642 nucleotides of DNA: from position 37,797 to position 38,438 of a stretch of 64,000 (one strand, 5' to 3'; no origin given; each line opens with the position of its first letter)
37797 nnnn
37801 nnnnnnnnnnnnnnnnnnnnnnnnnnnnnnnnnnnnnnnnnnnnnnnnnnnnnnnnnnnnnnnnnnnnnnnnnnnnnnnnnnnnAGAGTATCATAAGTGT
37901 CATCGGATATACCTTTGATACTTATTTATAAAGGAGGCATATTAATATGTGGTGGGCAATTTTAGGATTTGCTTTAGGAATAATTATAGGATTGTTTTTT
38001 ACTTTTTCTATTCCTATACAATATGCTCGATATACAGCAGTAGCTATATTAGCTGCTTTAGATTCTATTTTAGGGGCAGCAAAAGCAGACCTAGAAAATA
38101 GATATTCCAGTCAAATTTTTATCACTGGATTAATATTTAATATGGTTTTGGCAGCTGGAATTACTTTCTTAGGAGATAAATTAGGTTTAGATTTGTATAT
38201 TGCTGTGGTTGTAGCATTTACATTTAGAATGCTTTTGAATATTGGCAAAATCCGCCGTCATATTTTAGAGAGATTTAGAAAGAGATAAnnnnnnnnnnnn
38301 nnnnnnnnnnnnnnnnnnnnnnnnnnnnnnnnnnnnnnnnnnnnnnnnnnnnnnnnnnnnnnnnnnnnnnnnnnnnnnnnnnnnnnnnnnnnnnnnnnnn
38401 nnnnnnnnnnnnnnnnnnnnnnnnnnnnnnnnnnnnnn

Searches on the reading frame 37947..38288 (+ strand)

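Call 85: search_protein_families(library=pfam, proteins=[window:37947-38288:+], max_evalue=0.01)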
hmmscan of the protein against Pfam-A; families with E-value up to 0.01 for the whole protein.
window:37947-38288:+ (113 aa): 2 families
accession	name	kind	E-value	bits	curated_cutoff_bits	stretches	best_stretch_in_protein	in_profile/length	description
PF06947.17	DUF1290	-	2.5e-31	108.1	24.4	1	22-107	1-86/86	Protein of unknown function (DUF1290)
PF14342.11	DUF4396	-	0.0059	17.4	27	0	61-105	19-64/141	Domain of unknown function (DUF4396)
